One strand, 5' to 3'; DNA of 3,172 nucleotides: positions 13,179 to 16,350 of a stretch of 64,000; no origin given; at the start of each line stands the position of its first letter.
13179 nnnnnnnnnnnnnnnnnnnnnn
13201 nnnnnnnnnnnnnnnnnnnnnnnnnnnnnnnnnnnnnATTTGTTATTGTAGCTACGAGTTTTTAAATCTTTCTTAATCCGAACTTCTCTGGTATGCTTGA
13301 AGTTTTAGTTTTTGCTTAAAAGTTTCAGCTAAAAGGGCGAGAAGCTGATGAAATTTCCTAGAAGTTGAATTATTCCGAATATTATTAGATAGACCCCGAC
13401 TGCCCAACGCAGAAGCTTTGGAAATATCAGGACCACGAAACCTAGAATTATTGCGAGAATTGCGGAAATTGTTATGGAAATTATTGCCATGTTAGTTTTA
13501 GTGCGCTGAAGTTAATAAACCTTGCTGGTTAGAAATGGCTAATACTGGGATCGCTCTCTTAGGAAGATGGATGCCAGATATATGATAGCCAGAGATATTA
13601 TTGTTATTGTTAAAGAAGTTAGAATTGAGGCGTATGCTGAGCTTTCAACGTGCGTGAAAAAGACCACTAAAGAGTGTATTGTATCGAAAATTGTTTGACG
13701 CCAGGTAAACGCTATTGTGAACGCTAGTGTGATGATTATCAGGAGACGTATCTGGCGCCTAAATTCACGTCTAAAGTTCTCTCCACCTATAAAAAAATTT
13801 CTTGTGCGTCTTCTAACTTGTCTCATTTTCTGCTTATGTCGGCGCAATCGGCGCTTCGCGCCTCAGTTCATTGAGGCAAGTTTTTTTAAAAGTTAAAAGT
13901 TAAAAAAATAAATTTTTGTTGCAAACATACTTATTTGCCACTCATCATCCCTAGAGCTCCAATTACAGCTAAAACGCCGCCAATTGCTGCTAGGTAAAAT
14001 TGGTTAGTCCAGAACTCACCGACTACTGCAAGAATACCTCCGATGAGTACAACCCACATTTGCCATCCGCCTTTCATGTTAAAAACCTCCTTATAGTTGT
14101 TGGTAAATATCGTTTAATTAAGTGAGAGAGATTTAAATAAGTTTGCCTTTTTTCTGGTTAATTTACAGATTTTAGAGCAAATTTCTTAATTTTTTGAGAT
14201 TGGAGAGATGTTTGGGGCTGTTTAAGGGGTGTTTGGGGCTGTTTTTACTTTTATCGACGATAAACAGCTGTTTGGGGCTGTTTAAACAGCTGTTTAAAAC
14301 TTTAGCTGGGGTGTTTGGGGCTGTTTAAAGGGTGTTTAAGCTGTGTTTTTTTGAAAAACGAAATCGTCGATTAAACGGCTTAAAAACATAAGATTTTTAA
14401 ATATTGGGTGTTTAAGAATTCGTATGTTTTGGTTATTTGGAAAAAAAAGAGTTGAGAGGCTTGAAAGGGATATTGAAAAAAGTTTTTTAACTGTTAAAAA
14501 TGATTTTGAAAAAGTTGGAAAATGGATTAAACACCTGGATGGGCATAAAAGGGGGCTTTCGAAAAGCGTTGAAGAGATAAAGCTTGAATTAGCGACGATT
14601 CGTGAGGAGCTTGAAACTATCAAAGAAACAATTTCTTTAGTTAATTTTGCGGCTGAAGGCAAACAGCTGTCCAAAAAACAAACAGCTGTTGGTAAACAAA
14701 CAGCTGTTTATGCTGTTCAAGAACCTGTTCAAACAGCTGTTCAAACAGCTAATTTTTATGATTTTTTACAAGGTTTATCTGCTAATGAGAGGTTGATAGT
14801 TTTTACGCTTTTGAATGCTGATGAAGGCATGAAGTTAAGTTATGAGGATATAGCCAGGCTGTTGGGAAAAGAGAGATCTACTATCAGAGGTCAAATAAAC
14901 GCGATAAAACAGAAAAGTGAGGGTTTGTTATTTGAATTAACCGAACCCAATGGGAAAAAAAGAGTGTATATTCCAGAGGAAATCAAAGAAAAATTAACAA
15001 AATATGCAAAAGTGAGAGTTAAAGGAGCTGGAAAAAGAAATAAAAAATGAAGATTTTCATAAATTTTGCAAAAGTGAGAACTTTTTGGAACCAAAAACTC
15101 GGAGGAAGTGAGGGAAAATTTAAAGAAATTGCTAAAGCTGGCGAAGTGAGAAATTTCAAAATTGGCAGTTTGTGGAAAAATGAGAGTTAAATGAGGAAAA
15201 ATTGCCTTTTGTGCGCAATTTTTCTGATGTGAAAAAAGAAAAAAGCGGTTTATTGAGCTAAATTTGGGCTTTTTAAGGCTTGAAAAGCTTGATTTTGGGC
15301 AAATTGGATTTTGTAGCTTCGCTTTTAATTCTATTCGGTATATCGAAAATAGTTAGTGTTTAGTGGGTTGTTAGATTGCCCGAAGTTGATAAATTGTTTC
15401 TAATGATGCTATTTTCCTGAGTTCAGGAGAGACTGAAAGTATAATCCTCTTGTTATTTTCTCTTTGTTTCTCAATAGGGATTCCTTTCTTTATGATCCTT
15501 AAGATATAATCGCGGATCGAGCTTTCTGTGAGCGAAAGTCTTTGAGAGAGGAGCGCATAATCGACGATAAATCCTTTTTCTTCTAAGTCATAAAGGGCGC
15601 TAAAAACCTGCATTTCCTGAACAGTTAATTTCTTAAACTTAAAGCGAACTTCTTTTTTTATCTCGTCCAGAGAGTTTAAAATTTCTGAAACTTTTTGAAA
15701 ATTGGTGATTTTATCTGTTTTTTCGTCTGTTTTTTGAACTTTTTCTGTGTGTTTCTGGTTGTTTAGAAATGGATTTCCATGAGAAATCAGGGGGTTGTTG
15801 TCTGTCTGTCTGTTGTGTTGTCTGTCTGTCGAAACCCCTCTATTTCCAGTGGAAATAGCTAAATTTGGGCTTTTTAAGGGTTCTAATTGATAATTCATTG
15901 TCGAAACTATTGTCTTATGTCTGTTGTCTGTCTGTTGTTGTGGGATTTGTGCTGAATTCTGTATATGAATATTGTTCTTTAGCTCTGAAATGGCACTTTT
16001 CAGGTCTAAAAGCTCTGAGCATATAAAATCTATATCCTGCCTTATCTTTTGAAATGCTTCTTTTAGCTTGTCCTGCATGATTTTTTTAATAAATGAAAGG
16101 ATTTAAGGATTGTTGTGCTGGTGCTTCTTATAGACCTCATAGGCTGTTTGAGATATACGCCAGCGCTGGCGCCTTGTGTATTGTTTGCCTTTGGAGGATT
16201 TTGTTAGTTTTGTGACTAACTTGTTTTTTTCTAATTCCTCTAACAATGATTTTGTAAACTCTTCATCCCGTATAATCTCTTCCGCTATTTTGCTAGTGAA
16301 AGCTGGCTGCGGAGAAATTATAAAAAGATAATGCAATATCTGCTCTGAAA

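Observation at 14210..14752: Perfect CAGCTG-core palindromes run from an intergenic repeat array into the coding sequence of the adjacent wHTH protein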

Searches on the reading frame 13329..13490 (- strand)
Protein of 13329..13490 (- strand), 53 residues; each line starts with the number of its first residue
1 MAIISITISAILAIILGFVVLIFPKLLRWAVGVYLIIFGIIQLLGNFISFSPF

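Call 6: search_protein_families(library=pfam, proteins=[window:13329-13490:-], max_evalue=0.1)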
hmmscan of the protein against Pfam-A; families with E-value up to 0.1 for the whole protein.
window:13329-13490:- (53 aa): 2 families
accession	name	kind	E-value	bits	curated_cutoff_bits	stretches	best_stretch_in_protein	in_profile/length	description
PF11295.13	DUF3096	-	3.6e-09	36.6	23.3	1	10-45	1-36/37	Protein of unknown function (DUF3096)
PF03729.18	DUF308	-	0.00079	20.1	25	1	8-47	1-44/73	Short repeat of unknown function (DUF308)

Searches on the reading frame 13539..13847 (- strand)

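Call 6: search_protein_families(library=pfam, proteins=[window:13539-13847:-], max_evalue=0.1)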
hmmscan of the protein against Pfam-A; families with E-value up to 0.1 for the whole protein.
window:13539-13847:- (102 aa): 4 families
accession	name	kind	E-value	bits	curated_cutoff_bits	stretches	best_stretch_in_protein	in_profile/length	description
PF02674.22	Colicin_V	-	0.0029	18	29.3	1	26-98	18-84/144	Colicin V production protein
PF20517.3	TMEM127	-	0.017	15.6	25.3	1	37-98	12-73/113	Transmembrane protein 127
PF17534.7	DUF5453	-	0.063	13.7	25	1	36-96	97-154/186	Family of unknown function (DUF5453)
PF18898.5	DUF5654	-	0.071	13.6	23.8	1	26-93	2-65/71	Family of unknown function (DUF5654)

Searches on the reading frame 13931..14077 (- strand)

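Call 6: search_protein_families(library=pfam, proteins=[window:13931-14077:-], max_evalue=0.1)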
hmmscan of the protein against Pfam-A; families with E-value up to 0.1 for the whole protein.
window:13931-14077:- (48 aa): 2 families
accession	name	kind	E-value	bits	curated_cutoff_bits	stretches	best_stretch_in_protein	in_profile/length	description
PF24287.1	DUF7475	-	0.0019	18.9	31.3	1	11-48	55-92/115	Family of unknown function (DUF7475)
PF24961.1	NfeD_membrane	-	0.0093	16.4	26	1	5-45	49-89/119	NfeD integral membrane domain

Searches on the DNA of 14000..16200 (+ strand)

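Call 73: search_rna_families(sources=[L002, L007, L012, L013, L018, L025], threshold=gathering)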
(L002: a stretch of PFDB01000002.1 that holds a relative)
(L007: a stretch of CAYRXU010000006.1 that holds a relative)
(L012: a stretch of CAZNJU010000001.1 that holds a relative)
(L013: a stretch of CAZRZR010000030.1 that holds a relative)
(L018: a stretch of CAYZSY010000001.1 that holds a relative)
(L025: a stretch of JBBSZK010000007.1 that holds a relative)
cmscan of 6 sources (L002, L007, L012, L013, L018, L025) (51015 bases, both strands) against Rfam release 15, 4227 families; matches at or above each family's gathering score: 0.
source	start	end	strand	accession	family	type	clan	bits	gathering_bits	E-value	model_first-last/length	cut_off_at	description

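Call 74: search_rna_families(source=window, start=14000, end=16200, threshold=evalue, max_evalue=1)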
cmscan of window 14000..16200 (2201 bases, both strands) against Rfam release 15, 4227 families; matches with E-value up to 1: 6.
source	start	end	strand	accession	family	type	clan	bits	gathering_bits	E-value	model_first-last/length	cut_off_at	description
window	15376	15558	+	RF01291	SNORD97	Gene; snRNA; snoRNA; CD-box;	-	23.7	45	0.36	1-142/142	no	Small nucleolar RNA SNORD97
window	14662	14758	+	RF01764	azaaromatic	Cis-reg; riboswitch;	-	23.2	45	0.43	1-101/101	no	azaaromatic riboswitch aptamer (yjdF RNA)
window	14652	14758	-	RF02634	EF3314_EF3315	Gene; sRNA;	-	20.6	100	0.071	1-141/141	no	Enterococcus sRNA EF3314_EF3315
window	14587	14742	+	RF02986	FuFi-1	Gene; sRNA;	-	17.7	59.6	0.58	1-175/175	no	FuFi-1 RNA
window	14807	14864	+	RF01142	sR19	Gene; snRNA; snoRNA; CD-box;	-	16.1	45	0.76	1-63/63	no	Small nucleolar RNA sR19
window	15420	15512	-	RF02216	ZNFX1-AS1_2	Gene; lncRNA;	-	15.9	45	0.75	1-93/93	no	ZNFX1 antisense RNA 1 conserved region 2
